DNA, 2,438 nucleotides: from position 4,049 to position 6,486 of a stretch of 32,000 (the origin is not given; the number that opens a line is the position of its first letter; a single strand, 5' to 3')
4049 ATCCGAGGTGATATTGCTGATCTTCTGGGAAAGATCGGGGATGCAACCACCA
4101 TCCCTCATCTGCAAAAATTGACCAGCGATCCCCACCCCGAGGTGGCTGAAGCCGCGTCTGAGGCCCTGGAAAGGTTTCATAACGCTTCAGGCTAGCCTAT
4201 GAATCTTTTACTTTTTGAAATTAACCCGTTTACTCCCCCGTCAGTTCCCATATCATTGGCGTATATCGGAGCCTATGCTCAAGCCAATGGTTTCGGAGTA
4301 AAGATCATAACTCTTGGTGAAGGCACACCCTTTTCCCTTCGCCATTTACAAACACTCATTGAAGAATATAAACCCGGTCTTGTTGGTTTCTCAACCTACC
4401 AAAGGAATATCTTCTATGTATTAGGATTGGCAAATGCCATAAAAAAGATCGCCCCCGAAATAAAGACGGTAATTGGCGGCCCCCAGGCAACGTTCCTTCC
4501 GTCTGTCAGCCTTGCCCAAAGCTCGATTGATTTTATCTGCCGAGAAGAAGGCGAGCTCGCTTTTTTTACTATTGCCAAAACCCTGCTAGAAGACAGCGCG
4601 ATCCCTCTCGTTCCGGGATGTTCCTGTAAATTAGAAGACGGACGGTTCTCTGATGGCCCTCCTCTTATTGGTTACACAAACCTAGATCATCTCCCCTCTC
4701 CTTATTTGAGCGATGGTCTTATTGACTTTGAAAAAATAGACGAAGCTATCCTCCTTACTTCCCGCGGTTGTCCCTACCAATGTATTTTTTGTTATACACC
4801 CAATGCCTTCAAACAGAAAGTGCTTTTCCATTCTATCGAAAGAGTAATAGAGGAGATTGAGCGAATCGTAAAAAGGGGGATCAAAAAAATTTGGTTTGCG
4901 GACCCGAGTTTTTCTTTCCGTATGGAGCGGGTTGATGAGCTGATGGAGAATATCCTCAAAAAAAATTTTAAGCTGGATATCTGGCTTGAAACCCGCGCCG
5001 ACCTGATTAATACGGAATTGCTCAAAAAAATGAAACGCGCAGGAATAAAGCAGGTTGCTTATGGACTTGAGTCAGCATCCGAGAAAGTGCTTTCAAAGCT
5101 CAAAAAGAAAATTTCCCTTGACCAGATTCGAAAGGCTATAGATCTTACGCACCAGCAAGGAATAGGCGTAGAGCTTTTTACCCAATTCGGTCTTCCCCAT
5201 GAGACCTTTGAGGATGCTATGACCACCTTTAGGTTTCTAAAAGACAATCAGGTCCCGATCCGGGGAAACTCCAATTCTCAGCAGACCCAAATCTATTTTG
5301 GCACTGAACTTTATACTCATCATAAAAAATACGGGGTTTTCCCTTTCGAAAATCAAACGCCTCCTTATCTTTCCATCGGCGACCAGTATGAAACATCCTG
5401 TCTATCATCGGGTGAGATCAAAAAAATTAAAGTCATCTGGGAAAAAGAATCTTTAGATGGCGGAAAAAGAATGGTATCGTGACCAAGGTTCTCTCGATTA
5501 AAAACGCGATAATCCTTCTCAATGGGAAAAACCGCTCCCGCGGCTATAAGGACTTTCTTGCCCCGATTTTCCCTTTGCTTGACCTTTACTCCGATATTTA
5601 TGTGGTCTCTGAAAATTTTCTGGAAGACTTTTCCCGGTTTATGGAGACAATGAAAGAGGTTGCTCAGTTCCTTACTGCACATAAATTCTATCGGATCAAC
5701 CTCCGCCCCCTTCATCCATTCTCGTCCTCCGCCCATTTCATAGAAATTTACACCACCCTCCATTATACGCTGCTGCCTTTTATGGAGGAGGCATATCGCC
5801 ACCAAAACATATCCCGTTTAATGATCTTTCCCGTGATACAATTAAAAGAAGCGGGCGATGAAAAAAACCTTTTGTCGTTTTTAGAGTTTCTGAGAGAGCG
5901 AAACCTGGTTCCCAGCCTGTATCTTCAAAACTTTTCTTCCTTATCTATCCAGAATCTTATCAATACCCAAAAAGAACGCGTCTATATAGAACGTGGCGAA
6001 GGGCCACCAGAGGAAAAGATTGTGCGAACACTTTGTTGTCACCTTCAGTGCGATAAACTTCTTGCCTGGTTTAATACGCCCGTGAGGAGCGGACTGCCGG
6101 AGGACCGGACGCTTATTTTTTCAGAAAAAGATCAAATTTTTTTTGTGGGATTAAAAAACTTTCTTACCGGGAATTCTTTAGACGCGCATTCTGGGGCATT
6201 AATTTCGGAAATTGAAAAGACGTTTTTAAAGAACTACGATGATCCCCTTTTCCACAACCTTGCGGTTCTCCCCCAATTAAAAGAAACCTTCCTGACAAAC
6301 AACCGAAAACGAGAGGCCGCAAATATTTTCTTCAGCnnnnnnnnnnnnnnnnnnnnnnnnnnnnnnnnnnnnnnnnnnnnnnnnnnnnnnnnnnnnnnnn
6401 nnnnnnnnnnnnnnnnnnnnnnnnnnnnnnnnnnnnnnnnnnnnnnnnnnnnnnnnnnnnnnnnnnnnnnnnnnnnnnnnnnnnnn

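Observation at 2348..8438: Tightly coupled five-gene operon: HAD-like / Trx-fold-HEAT / B12-radical SAM / unknown+TPR / membrane GGDEF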

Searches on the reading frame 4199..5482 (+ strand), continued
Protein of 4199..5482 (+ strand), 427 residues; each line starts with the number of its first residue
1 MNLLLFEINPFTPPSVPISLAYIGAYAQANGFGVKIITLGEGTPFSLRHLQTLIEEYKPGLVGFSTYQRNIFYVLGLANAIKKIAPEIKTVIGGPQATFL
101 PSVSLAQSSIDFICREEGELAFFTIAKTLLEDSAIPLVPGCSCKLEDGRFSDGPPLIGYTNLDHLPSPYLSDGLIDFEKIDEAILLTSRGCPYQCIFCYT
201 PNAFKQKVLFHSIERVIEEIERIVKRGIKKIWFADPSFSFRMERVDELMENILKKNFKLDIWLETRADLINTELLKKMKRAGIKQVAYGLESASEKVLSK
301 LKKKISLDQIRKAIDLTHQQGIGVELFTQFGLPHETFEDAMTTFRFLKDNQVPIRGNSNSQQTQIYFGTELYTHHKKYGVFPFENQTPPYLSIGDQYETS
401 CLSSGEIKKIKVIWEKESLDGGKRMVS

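Call 30: find_encoding_contigs(protein=P0008, flank=8000, max_places=2)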
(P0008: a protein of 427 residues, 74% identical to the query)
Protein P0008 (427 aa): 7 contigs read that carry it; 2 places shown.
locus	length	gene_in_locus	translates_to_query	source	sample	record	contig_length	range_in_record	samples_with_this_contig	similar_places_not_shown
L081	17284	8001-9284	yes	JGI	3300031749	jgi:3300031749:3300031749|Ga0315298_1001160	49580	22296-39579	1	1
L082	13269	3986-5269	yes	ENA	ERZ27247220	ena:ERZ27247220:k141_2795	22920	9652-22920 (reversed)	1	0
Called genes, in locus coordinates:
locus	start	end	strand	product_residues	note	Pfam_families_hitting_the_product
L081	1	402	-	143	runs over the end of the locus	PF12172:zf-ChsH2, PF01796:OB_ChsH2_C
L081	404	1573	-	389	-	PF00108:Thiolase_N, PF00109:ketoacyl-synt (faint), PF02803:Thiolase_C, PF22691:Thiolase_C_1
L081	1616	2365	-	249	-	PF00106:adh_short, PF08659:KR, PF13561:adh_short_C2, PF23441:SDR (weak)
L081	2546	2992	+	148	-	-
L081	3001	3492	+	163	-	-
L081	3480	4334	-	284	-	PF09754:PAC2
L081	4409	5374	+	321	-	PF00480:ROK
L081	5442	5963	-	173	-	PF02915:Rubrerythrin (weak)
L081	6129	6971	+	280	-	-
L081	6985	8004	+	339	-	PF13192:Thioredoxin_3, PF13646:HEAT_2, PF13513:HEAT_EZ (faint), PF02985:HEAT (faint)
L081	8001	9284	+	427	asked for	PF02310:B12-binding, PF04055:Radical_SAM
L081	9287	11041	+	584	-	PF07719:TPR_2 (weak), PF12895:ANAPC3, PF23914:TPR_CcmH_CycH (weak), PF14559:TPR_19 (weak), PF00515:TPR_1, PF07719:TPR_2, PF13181:TPR_8 (weak), PF13424:TPR_12 (weak), +11 more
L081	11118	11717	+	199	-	-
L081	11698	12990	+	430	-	PF00202:Aminotran_3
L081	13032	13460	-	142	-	PF11136:DUF2889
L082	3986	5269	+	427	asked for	PF02310:B12-binding, PF04055:Radical_SAM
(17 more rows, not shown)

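Call 31: find_encoding_contigs(protein=P0017, flank=8000, max_places=2)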
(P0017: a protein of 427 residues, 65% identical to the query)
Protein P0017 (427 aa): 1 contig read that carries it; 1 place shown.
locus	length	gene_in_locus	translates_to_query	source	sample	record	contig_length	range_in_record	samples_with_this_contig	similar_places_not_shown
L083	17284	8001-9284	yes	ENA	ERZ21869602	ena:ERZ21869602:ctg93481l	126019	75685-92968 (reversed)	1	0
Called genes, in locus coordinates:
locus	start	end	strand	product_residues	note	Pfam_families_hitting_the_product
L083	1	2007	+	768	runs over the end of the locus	PF13620:CarboxypepD_reg (weak), PF13715:CarbopepD_reg_2 (faint), PF17210:SdrD_B (faint), PF17802:SpaA (faint), PF22904:NOMO1-like_2nd (faint), PF09430:EMC7_beta-sandw (faint), PF13620:CarboxypepD_reg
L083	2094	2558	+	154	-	-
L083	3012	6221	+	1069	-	PF00109:ketoacyl-synt, PF02801:Ketoacyl-synt_C, PF16197:KAsynt_C_assoc, PF22336:RhiE-like_linker (weak), PF22621:CurL-like_PKS_C, PF00698:Acyl_transf_1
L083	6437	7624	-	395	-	PF14306:PUA_2, PF01747:ATP-sulfurylase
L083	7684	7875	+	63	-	-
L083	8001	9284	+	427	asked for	PF02310:B12-binding, PF04055:Radical_SAM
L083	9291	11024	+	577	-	PF13431:TPR_17 (faint), PF21545:T7SS_EccA1_N (weak), PF13424:TPR_12, PF23914:TPR_CcmH_CycH, PF12895:ANAPC3, PF14559:TPR_19 (weak), PF00515:TPR_1, PF07719:TPR_2 (weak), +8 more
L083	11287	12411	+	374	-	PF02353:CMAS, PF13489:Methyltransf_23, PF01728:FtsJ (faint), PF08241:Methyltransf_11, PF08242:Methyltransf_12, PF13649:Methyltransf_25, PF13847:Methyltransf_31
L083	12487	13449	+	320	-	PF01266:DAO (faint), PF01494:FAD_binding_3 (faint), PF13450:NAD_binding_8 (faint)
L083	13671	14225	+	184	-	-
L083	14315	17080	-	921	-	PF00133:tRNA-synt_1, PF09334:tRNA-synt_1g, PF13603:tRNA-synt_1_2 (weak), PF01406:tRNA-synt_1e, PF01921:tRNA-synt_1f (weak), PF09334:tRNA-synt_1g (weak), PF08264:Anticodon_1, PF06827:zf-FPG_IleRS (weak)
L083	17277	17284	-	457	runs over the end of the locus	PF05167:DUF711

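Call 65: search_protein_families(library=padloc, proteins=[window:4199-5482:+], max_evalue=0.001)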
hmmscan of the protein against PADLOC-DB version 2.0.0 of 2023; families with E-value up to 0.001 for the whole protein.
window:4199-5482:+ (427 aa): 2 families
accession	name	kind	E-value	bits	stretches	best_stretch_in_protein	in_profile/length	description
PDLC04689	PDC-M51A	-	1e-29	101.6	1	55-386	67-385/420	-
PDLC02904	pVip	-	0.00036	18.1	1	190-326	12-145/262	Viperins associated with kinases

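Call 84: search_protein_families(library=pfam, proteins=[L080:5652-6992:+, L080:7013-7561:+], max_evalue=0.001)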
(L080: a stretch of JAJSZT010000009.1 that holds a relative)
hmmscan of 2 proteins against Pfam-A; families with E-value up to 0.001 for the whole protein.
L080:5652-6992:+ (446 aa): 4 families
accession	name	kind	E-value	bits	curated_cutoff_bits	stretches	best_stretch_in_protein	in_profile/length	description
PF00990.26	GGDEF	-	4.1e-16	59.6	23.8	1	267-354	5-92/161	Diguanylate cyclase, GGDEF domain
PF00672.30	HAMP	-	7.7e-10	39.4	25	1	206-253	2-49/53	HAMP domain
PF12729.13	4HB_MCP_1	-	4.4e-05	23.6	27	1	9-81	2-74/181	Four helix bundle sensory module for signal transduction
PF05227.19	CHASE3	-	0.00019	21.8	28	1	46-118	3-75/138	CHASE3 domain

L080:7013-7561:+ (182 aa): 0 families

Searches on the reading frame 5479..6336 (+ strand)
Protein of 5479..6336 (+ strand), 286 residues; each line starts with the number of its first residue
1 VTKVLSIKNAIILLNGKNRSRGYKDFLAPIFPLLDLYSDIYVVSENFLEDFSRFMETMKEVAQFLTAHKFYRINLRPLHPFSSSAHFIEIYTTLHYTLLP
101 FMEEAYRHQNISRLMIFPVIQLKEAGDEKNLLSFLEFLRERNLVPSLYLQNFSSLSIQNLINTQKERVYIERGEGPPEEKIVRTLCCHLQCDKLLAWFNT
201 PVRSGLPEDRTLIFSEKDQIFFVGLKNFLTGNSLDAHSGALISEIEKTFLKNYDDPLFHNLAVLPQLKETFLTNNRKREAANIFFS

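Call 18: find_homologous_proteins(query=window:5479-6336:+, max_evalue=0.001)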
Query window:5479-6336:+ (286 aa): 3 proteins with E <= 0.001 among 1037 candidates.
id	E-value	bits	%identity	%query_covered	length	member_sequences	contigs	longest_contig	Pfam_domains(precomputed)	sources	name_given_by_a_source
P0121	1.9e-110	387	75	81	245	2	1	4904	-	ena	-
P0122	6.9e-93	329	69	78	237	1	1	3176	-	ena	-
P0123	8.5e-15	73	89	16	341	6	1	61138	PF13431.13,PF23914.2,PF13414.13,PF21545.4,PF13428.13,PF14559.13,PF00515.35,PF12895.14,PF13424.13,PF21033.5,PF13432.13,PF13181.13,PF07719.24,PF13174.13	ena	-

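Call 26: search_protein_representatives(protein=window:5479-6336:+)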
Query: 286 residues. Proteins with E-value up to 0.001 (for the whole library): 38; up to 1e-10: 18; up to 1e-30: 3. The best 38 are listed.
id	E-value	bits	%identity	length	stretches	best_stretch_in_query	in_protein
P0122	2.2e-93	329.0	69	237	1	1-222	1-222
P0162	7.9e-33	130.4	83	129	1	206-286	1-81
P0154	2.3e-31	125.6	31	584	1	6-232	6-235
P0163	6.7e-19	84.7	34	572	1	12-198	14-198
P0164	3.0e-17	79.3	33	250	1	25-185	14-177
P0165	5.0e-16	75.3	36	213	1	7-151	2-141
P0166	5.3e-16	75.2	27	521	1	22-284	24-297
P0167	1.0e-15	74.3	35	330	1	24-153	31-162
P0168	2.7e-15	72.9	33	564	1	24-192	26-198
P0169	4.8e-15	72.0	36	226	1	25-153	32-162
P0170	1.9e-14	70.1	32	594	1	18-196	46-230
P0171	3.5e-14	69.2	35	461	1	17-151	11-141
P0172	5.3e-13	65.4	31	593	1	27-196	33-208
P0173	5.5e-13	65.3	31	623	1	27-184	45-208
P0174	1.1e-12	64.3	33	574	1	29-196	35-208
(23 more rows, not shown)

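Call 39: search_solved_structures(query=A3, max_evalue=10)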
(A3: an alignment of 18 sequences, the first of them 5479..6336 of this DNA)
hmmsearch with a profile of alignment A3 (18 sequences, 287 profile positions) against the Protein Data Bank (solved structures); distinct sequences matched with E-value up to 10: 3.
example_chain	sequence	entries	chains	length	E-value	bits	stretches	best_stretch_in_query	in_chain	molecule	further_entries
4e6f_A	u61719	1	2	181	0.71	12.4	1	188-270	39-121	Uncharacterized protein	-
7jil_V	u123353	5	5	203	1.3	11.6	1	137-196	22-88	50S ribosomal protein L25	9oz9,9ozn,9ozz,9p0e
4ec7_A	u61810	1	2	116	1.5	11.4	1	180-218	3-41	Venom nerve growth factor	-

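Call 40: search_protein_families(library=pfam, alignment_id=A3, max_evalue=1)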
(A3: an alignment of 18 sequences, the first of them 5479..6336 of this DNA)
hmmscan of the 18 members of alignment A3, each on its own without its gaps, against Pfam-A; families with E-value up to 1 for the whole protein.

A. member 1, window:5479-6336:+ (286 aa): 0 families

B. families by the number of members that match (of 18 scanned): 7 families
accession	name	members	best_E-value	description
PF04924.17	Pox_A6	1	0.02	Poxvirus A6 protein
PF18130.6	ATPgrasp_N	1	0.038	ATP-grasp N-terminal domain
PF14676.12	FANCI_S2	1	0.043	FANCI solenoid 2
PF24549.1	DUF7602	1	0.064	Domain of unknown function (DUF7602)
PF07380.17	Pneumo_M2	1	0.088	Pneumovirus M2 protein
PF01933.23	CofD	1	0.24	2-phospho-L-lactate transferase CofD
PF02426.22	MIase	1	0.29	Muconolactone delta-isomerase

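Call 42: predict_structure(alignment_id=A3)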
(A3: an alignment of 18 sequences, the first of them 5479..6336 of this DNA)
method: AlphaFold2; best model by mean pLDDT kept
length: 286 residues; sequences in the alignment: 18
mean_pLDDT: 87.5   pTM: 0.88
mean pLDDT of the five models: 87.5, 86.3, 85.3, 85.1, 85.0
residues with pLDDT >= 90: 154; 70-90: 114; 50-70: 17; < 50: 1
segments of 3 or more residues with pLDDT < 50: none
pLDDT, mean of each block of 10 residues (from residue 1): 76 81 78 94 93 93 94 96 90 95 94 95 82 94 92 71 85 86 91 86 84 93 92 91 91 76 83 80 79
secondary structure, 60 per line:
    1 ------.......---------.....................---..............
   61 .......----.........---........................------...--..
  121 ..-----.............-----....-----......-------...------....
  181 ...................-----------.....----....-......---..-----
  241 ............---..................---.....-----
elements in order: E7-13 H23-33 E34-43 H47-67 E72-80 H84-107 E114-116 E119-122 H128-140 E146-149 H155-160 E168-170 H177-199 E211-215 E220-223 H225-230 H241-252 H256-273 H277-281

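Call 45: fold_search(model_id=the predicted structure, library=pdb)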
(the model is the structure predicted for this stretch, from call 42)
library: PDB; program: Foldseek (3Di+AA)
matches with E <= 10: 1621; with E <= 0.001: 0
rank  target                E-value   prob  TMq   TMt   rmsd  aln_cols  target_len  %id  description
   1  4mlr_D                1.5e-03  0.96  0.33  0.32  12.0       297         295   12  dihydrodipicolinate synthase from C. jejuni, Y110F mutation with pyruvate and Lysine (released 2015-01-14)
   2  6tzu_A                1.7e-03  0.96  0.35  0.34  12.0       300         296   11  Dihydrodipicolinate synthase (DHDPS) from C.jejuni, N84A mutant with pyruvate bound in the active site (released 2019-12-04)
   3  1fuy_A                2.2e-03  0.72  0.25  0.26  12.9       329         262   12  CRYSTAL STRUCTURE OF BETAA169L/BETAC170W DOUBLE MUTANT OF TRYPTOPHAN SYNTHASE COMPLEXED WITH 5-FLUORO-INDOLE-PROPANOL  (released 2001-01-17)
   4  4ijb                  2.6e-03  0.96  0.33  0.37   9.2       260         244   13  Crystal Structure of Engineered Protein, Northeast Structural Genomics Consortium Target OR288 (released 2013-01-16)
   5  7klt_A                2.6e-03  0.93  0.34  0.33  12.1       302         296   11  Dihydrodipicolinate synthase (DHDPS) from C.jejuni, H59N mutant with pyruvate bound in the active site (released 2021-11-03)
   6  8ruw_C                2.8e-03  0.69  0.25  0.28   9.1       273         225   12  Crystal structure of Archaeoglobus fulgidus (S)-3-O-geranylgeranylglyceryl phosphate synthase (released 2024-10-16)
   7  3js3_A                2.9e-03  0.87  0.30  0.33  10.0       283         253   11  Crystal structure of type I 3-dehydroquinate dehydratase (aroD) from Clostridium difficile with covalent reaction inte (released 2009-09-22)
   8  3ieb_B                3.3e-03  0.89  0.29  0.36   9.5       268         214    8  Crystal structure of 3-keto-L-gulonate-6-phosphate decarboxylase from Vibrio cholerae O1 biovar El Tor str. N16961 (released 2009-08-18)
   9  3jr2_D                3.3e-03  0.87  0.30  0.37  10.1       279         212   11  X-ray crystal structure of the Mg-bound 3-keto-L-gulonate-6-phosphate decarboxylase from Vibrio cholerae O1 biovar El  (released 2009-10-13)
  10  2isv_B                3.3e-03  0.72  0.29  0.27  15.1       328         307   11  Structure of Giardia fructose-1,6-biphosphate aldolase in complex with phosphoglycolohydroxamate (released 2006-12-12)
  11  8kc5_A                3.5e-03  0.69  0.25  0.29   9.5       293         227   10  De novo design protein -T09 (released 2024-08-07)
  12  4nma_B                3.7e-03  0.63  0.27  0.12  13.1       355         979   12  Crystal structure of proline utilization A (PutA) from Geobacter sulfurreducens PCA in complex with L-tetrahydro-2-fur (released 2014-02-19)
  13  7ku6_A                4.0e-03  0.91  0.34  0.34  10.9       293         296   13  Dihydrodipicolinate synthase (DHDPS) from C.jejuni, H56N mutant with pyruvate bound in the active site (released 2021-12-01)
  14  1q6l_A                4.2e-03  0.97  0.36  0.44   8.9       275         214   11  Structure of 3-keto-L-gulonate 6-phosphate decarboxylase with bound L-threonohydroxamate 4-phosphate (released 2003-10-28)
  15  1so3_B                4.2e-03  0.96  0.35  0.44   8.3       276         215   10  Crystal structure of H136A mutant of 3-keto-L-gulonate 6-phosphate decarboxylase with bound L-threonohydroxamate 4-pho (released 2004-06-08)
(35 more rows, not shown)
